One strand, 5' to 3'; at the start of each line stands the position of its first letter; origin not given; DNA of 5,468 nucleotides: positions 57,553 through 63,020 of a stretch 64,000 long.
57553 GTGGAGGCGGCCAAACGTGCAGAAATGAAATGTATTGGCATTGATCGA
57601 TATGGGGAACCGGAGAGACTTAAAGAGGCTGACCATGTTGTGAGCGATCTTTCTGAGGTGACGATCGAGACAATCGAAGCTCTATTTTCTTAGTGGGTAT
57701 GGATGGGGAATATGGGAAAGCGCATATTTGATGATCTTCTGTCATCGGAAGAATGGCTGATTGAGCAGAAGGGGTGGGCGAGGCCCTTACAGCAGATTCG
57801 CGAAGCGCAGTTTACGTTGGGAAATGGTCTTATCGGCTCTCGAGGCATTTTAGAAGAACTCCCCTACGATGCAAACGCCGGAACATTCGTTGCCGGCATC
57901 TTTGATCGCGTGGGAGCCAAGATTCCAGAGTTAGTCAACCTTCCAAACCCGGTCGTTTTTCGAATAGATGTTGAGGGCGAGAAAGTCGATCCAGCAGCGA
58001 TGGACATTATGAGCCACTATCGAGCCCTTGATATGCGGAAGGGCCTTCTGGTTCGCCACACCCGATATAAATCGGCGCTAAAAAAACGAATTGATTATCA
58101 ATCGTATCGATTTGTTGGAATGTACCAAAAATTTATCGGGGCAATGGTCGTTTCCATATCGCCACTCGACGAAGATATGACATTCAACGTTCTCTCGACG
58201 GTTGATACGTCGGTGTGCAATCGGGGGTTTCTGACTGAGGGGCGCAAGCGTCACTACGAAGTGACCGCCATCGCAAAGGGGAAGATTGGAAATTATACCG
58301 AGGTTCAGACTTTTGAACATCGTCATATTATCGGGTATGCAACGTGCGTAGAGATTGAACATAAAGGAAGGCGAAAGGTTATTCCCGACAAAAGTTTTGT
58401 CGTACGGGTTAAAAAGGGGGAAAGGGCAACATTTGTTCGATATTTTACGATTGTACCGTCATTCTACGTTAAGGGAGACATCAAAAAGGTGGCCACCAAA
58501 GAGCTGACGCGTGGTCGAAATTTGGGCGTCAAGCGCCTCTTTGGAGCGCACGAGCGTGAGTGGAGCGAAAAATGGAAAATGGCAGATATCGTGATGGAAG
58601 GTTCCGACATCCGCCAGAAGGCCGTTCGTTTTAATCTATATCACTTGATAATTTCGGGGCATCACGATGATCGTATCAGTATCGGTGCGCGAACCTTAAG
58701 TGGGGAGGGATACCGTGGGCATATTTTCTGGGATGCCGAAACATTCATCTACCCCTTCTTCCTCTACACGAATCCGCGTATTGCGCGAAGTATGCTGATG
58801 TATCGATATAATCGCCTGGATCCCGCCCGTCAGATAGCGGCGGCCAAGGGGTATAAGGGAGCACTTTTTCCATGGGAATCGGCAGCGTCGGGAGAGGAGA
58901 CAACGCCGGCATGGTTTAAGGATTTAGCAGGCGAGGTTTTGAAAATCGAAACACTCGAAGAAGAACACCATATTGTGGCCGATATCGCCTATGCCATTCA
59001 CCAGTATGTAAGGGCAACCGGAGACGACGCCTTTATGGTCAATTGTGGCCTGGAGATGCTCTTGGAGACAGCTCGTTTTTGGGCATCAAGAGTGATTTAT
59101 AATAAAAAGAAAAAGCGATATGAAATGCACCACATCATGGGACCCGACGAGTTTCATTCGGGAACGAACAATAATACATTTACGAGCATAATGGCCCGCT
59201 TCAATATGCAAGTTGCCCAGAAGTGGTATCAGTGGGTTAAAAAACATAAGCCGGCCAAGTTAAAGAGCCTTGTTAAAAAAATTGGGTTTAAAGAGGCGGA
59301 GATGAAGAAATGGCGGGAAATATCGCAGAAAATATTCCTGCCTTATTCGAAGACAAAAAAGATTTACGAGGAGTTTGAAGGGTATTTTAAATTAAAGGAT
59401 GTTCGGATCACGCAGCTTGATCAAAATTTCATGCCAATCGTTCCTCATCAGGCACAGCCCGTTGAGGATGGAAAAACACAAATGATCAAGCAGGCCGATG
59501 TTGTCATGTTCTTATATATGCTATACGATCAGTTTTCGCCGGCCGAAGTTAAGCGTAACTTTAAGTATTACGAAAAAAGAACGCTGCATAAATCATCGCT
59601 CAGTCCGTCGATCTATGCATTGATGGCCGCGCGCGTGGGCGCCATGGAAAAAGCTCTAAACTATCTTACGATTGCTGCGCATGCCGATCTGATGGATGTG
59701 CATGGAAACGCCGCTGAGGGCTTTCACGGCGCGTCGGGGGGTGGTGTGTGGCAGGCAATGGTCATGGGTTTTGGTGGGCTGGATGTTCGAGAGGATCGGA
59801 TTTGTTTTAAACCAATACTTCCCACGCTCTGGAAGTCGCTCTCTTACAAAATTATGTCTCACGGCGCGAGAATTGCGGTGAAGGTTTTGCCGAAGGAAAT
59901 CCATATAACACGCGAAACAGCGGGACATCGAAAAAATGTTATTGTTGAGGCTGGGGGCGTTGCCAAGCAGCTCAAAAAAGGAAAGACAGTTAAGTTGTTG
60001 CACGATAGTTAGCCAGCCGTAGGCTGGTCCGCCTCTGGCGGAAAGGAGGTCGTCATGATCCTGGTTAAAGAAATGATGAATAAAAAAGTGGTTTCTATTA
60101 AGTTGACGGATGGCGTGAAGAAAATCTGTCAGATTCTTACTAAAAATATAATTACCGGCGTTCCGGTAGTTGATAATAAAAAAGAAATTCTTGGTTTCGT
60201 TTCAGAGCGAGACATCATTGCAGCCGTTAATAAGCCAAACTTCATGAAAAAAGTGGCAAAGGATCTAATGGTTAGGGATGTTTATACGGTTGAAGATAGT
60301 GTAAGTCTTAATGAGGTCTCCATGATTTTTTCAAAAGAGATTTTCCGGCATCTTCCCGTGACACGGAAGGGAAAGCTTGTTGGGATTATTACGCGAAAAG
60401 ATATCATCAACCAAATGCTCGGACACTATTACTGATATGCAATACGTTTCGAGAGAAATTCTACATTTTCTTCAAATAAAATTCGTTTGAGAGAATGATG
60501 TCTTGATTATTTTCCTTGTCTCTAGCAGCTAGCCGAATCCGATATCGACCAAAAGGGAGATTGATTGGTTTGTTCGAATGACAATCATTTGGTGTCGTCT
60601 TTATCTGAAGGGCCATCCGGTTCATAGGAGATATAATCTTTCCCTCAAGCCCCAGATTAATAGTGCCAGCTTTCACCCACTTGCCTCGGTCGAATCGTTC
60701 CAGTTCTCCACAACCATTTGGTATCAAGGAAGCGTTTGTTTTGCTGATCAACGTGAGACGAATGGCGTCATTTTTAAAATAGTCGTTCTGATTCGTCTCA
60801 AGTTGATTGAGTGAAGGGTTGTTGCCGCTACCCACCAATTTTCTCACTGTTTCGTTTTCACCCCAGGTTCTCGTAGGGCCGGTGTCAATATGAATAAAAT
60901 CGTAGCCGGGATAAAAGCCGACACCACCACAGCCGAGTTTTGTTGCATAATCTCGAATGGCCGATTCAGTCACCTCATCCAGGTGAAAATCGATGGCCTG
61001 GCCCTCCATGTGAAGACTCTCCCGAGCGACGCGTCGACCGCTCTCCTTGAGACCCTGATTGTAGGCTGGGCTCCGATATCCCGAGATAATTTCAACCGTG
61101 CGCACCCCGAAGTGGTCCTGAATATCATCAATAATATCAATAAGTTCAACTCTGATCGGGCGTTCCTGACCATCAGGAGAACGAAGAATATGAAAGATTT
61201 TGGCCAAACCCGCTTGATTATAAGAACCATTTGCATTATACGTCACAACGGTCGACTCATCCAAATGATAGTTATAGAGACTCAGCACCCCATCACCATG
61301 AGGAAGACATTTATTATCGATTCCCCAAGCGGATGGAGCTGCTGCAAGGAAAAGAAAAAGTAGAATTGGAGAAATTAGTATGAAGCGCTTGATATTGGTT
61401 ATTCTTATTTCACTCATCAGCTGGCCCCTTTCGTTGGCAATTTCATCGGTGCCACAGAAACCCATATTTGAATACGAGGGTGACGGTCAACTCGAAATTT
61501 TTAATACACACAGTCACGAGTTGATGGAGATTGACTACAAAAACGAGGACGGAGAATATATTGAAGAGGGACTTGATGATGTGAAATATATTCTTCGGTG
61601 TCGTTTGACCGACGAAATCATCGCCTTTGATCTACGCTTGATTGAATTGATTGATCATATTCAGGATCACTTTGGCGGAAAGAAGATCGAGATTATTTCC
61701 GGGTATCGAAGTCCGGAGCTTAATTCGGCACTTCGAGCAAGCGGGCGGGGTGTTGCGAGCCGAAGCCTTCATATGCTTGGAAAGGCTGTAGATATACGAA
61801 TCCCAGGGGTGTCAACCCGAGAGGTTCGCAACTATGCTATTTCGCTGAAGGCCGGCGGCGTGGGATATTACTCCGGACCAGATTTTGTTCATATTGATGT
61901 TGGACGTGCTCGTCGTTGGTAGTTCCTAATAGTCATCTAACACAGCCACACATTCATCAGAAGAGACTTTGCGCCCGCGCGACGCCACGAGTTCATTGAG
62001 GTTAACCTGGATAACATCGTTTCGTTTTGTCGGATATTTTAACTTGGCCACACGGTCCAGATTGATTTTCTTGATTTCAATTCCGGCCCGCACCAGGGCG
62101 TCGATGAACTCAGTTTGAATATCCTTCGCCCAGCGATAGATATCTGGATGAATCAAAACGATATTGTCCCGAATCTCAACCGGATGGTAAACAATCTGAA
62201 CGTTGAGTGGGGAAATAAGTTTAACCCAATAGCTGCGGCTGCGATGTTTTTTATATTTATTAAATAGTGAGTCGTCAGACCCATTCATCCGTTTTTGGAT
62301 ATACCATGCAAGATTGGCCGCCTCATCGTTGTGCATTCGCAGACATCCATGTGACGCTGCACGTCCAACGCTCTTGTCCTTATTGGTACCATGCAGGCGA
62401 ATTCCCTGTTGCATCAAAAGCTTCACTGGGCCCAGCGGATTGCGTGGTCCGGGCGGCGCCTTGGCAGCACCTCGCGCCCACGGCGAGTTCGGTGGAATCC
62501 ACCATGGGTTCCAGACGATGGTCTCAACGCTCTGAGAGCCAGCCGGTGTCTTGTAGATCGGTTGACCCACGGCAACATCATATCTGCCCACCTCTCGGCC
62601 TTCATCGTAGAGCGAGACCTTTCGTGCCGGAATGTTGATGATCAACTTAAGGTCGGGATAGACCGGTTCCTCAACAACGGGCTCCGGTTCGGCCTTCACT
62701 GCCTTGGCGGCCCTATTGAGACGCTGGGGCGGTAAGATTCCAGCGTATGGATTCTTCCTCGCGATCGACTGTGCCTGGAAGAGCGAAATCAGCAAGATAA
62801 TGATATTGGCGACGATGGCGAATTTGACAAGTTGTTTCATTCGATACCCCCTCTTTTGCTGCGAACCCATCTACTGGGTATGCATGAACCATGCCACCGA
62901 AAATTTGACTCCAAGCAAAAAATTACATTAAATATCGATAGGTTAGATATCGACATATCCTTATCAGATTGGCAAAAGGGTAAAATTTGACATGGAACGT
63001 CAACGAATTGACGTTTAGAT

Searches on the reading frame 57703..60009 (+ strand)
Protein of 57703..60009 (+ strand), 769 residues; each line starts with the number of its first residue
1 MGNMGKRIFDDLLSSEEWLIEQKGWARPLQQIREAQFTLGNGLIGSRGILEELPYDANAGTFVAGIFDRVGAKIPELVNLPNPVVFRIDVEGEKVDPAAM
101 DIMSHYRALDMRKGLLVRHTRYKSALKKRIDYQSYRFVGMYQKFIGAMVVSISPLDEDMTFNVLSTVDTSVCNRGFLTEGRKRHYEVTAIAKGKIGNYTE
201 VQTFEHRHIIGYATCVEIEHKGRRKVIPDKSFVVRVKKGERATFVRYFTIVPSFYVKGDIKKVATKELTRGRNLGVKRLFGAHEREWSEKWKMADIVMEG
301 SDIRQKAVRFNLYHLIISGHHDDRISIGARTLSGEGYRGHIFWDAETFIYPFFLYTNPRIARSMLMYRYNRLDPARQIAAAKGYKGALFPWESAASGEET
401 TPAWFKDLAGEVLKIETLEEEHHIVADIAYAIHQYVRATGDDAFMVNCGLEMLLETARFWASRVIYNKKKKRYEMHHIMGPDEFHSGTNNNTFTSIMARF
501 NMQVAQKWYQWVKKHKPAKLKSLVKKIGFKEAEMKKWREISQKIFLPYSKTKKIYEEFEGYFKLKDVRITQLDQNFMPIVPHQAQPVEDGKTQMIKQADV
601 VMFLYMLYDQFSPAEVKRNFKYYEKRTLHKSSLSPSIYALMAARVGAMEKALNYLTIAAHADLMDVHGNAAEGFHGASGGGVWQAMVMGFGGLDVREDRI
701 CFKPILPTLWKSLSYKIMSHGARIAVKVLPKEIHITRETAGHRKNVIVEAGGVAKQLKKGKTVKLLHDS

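Call 53: search_protein_families(library=pfam, proteins=[window:57703-60009:+], max_evalue=0.0001)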
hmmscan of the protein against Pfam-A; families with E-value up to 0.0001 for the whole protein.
window:57703-60009:+ (769 aa): 3 families
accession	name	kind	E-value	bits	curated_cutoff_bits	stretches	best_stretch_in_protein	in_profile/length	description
PF03632.21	Glyco_hydro_65m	-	1.7e-117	393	27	1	309-684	1-371/371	Glycosyl hydrolase family 65 central catalytic domain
PF03636.21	Glyco_hydro_65N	-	1.8e-38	133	26.6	1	25-251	5-230/233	Glycosyl hydrolase family 65, N-terminal domain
PF03633.20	Glyco_hydro_65C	-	1.1e-08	35.1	22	1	693-738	1-46/62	Glycosyl hydrolase family 65, C-terminal domain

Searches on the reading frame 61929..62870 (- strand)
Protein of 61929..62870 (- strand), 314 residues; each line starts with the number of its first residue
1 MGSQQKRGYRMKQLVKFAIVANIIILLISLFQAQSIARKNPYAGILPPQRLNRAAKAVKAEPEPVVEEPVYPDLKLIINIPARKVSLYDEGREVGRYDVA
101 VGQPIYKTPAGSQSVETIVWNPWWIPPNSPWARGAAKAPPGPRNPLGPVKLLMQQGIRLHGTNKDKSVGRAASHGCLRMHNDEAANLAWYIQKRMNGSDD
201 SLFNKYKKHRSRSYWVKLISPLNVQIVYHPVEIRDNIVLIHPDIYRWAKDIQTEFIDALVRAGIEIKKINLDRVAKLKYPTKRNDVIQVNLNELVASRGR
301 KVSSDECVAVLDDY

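Call 53: search_protein_families(library=pfam, proteins=[window:61929-62870:-], max_evalue=0.0001)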
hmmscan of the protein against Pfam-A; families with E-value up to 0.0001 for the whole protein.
window:61929-62870:- (314 aa): 1 family
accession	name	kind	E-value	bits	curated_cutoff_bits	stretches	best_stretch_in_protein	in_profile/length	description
PF03734.19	YkuD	-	1.6e-17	64.9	23.4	1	76-192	4-139/146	L,D-transpeptidase catalytic domain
